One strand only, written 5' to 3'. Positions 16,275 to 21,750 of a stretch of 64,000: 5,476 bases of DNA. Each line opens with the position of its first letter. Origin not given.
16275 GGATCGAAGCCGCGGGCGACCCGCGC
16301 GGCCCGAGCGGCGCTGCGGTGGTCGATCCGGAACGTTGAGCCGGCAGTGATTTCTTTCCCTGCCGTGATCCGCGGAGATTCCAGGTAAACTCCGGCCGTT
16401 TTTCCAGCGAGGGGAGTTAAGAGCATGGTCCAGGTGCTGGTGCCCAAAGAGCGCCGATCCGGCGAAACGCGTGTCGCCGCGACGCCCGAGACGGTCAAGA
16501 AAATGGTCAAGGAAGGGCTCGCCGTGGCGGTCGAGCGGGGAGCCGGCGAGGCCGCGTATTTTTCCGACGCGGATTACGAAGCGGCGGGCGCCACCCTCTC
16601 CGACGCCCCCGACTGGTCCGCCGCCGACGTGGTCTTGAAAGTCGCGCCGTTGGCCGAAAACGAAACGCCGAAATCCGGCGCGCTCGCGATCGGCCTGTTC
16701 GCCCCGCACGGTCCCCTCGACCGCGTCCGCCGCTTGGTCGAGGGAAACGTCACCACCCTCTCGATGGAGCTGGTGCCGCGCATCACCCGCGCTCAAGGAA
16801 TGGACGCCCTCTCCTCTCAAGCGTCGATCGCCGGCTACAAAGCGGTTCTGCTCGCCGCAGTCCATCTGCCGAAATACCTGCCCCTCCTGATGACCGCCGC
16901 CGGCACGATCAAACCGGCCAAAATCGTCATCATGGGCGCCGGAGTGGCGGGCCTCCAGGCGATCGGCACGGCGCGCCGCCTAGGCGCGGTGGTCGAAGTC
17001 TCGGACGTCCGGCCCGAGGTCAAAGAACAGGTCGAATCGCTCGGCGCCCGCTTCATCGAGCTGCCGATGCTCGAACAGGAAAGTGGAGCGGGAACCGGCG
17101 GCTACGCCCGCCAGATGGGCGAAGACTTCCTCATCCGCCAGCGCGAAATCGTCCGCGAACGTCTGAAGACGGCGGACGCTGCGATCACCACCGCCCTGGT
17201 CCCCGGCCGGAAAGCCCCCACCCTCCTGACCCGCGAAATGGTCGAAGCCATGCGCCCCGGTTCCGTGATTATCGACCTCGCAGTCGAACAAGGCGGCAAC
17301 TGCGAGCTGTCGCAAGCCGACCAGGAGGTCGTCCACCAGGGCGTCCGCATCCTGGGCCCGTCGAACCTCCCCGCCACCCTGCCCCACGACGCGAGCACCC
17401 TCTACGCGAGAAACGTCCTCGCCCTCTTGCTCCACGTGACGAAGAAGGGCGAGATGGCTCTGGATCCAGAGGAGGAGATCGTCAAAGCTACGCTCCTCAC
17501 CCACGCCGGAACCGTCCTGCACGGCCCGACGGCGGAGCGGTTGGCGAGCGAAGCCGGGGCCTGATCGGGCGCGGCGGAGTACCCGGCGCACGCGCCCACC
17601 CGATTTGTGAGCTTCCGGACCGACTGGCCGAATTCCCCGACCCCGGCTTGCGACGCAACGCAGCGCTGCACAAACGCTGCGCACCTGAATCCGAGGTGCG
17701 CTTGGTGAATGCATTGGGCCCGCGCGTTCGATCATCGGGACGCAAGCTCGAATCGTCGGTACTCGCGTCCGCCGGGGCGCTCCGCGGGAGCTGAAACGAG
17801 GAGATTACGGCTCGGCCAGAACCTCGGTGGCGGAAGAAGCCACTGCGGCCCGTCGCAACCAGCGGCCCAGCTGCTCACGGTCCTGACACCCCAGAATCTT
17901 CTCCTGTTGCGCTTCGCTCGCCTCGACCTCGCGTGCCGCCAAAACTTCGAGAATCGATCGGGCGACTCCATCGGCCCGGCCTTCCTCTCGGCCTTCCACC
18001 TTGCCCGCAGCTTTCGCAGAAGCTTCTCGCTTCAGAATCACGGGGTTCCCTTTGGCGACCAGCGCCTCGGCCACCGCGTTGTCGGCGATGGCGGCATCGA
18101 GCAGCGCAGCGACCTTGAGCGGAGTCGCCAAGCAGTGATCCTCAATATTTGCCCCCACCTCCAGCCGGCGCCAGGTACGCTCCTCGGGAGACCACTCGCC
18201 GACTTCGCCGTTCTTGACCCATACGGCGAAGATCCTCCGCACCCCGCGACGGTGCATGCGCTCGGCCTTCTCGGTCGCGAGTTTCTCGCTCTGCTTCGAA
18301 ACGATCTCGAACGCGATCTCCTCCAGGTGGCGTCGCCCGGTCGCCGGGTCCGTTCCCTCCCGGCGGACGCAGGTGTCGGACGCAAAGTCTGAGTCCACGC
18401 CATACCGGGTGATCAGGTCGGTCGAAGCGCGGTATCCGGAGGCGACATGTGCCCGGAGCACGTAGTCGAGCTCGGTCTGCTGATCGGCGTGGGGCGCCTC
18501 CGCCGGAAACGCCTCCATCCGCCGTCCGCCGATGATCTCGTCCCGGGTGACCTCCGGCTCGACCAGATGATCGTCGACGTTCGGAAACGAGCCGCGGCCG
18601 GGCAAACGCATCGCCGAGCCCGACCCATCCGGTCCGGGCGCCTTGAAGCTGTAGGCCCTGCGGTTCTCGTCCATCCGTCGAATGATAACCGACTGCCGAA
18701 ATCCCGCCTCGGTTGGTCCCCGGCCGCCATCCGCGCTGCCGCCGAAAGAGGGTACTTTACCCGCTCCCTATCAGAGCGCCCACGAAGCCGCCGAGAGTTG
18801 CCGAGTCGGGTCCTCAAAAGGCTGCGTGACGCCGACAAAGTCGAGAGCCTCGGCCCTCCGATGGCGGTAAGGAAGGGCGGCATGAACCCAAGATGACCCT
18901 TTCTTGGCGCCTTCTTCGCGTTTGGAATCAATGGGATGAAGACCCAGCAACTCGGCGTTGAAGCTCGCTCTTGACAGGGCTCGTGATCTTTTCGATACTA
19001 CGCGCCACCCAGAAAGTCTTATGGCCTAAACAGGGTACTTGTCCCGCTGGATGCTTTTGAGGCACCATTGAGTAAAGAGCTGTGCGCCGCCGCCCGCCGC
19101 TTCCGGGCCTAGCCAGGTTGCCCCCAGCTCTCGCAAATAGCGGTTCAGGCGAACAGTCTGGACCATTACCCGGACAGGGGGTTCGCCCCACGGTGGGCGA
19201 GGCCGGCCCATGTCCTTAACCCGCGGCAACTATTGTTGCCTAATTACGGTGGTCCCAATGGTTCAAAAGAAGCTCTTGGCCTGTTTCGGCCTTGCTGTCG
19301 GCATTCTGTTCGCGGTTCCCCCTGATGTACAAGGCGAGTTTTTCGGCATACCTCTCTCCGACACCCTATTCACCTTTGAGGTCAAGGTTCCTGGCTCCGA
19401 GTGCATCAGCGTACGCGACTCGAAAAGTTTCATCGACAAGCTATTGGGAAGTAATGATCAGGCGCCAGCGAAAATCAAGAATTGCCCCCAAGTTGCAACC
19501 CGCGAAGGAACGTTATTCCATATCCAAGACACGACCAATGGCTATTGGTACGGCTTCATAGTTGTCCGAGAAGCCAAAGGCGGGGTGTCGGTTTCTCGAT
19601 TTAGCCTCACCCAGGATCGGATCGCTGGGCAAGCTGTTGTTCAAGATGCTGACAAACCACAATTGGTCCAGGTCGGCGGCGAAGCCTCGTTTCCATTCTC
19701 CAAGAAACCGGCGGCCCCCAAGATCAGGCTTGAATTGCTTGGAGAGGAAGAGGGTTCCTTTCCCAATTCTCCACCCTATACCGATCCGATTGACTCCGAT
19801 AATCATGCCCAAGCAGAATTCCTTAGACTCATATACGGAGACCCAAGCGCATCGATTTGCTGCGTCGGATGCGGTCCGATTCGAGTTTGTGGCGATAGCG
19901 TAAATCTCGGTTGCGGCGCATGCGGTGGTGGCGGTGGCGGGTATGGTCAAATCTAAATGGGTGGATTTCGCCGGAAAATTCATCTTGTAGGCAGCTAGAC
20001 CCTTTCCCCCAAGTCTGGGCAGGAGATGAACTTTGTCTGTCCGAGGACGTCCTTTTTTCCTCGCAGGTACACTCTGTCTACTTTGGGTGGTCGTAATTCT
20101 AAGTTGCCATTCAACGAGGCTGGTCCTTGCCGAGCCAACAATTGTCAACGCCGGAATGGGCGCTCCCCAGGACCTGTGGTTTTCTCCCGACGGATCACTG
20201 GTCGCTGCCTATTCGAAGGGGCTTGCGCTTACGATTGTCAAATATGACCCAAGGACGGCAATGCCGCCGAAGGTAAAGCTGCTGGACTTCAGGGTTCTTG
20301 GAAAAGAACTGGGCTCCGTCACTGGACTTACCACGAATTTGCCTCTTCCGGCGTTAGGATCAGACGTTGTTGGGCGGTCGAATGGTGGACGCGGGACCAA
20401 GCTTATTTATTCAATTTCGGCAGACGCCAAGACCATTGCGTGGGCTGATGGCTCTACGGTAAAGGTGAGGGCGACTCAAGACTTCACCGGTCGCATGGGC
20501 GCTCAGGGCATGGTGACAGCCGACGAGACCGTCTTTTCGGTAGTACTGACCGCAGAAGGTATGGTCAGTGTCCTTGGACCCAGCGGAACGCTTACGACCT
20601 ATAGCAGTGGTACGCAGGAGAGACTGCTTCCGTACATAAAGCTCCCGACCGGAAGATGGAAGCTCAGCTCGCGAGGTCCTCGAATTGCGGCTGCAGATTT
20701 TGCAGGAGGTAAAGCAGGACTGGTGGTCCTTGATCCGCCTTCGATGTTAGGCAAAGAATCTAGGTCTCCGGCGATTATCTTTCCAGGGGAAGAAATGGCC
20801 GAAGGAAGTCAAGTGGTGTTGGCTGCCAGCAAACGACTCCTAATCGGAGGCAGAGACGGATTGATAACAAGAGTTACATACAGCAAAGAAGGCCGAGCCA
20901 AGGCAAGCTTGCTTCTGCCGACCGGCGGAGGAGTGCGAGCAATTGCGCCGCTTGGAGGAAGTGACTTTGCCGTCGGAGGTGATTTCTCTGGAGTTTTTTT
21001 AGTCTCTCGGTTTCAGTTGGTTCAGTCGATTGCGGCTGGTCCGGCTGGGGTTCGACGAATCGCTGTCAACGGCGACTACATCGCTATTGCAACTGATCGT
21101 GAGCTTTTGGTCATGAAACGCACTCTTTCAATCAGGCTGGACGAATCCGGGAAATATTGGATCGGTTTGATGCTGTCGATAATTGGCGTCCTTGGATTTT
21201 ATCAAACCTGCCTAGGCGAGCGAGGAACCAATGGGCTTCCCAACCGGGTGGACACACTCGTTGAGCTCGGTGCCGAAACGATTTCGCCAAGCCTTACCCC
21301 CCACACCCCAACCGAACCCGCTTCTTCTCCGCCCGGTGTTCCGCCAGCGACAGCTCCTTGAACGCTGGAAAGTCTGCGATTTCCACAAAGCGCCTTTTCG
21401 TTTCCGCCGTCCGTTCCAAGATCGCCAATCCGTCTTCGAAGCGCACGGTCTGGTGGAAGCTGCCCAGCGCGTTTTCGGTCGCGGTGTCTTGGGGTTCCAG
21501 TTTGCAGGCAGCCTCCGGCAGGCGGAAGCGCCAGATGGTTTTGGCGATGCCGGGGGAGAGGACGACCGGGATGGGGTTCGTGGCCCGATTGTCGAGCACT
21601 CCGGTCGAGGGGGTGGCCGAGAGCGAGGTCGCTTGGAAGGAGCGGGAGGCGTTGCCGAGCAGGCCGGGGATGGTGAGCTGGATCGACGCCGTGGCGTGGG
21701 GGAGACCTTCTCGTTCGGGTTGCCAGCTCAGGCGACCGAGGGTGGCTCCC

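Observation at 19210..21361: Low-GC two-gene island encoding a secreted Cys/Gly-tailed protein and a membrane-anchored beta-propeller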

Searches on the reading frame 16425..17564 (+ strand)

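Call 3: search_protein_families(library=pfam, proteins=[window:16425-17564:+], max_evalue=0.1)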
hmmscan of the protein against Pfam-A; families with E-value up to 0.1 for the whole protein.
window:16425-17564:+ (379 aa): 5 families
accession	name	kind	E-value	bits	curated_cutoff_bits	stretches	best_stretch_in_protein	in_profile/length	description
PF01262.27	AlaDh_PNT_C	-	7e-67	225.4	23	1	140-366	1-213/214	Alanine dehydrogenase/PNT, C-terminal domain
PF05222.21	AlaDh_PNT_N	-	1.2e-39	136.1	30.4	1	6-136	2-136/136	Alanine dehydrogenase/PNT, N-terminal domain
PF07992.20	Pyr_redox_2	-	0.0073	16.2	26.1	1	163-203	141-181/291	Pyridine nucleotide-disulphide oxidoreductase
PF02826.25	2-Hacid_dh_C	-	0.0087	15.9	25.1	0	162-219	34-91/178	D-isomer specific 2-hydroxyacid dehydrogenase, NAD binding domain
PF00070.33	Pyr_redox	-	0.017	16.1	22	1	166-204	1-39/82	Pyridine nucleotide-disulphide oxidoreductase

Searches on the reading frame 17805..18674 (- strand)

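Call 3: search_protein_families(library=pfam, proteins=[window:17805-18674:-], max_evalue=0.1)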
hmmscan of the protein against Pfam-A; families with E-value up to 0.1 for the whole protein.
window:17805-18674:- (289 aa): 1 family
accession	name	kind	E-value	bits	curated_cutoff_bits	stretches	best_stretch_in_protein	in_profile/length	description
PF05685.18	Uma2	-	1.6e-05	24.9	27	1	44-176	14-156/172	Putative restriction endonuclease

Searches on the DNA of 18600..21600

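Call 75: search_rna_families(source=window, start=18600, end=21600, threshold=evalue, max_evalue=1)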
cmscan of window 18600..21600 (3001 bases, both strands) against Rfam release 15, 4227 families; matches with E-value up to 1: 0.
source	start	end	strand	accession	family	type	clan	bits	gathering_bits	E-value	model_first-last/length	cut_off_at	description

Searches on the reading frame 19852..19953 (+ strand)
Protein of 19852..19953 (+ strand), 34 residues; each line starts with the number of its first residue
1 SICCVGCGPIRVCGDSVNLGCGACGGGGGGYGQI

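Call 111: search_solved_structures(query=A9, max_evalue=10, show_alignments=2)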
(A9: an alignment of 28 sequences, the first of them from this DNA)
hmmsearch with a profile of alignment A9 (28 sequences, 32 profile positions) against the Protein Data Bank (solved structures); distinct sequences matched with E-value up to 10: 1.
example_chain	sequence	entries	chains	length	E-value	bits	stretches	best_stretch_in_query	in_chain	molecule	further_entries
1k5c_A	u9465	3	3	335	0.62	13.1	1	14-27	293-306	ENDOPOLYGALACTURONASE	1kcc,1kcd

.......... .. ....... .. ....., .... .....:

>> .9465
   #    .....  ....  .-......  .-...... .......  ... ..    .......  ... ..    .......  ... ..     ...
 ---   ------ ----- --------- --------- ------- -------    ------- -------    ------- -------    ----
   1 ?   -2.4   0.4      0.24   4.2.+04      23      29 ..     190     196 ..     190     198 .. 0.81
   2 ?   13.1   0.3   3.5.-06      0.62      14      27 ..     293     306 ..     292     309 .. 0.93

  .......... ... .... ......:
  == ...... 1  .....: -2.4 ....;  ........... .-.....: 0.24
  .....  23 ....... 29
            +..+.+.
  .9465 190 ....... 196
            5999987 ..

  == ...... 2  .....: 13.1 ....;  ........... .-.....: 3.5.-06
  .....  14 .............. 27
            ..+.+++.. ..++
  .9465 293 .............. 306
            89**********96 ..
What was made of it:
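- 19855..19953 (+): C-terminal knot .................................. A profile of the tail has no PDB relative (call 111).
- Closest known: Three-disulfide mini-domains. Different: The motif is fused to a ~170-residue body and has no PDB relative (call 111).
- The motif has no PDB relative (call 111).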
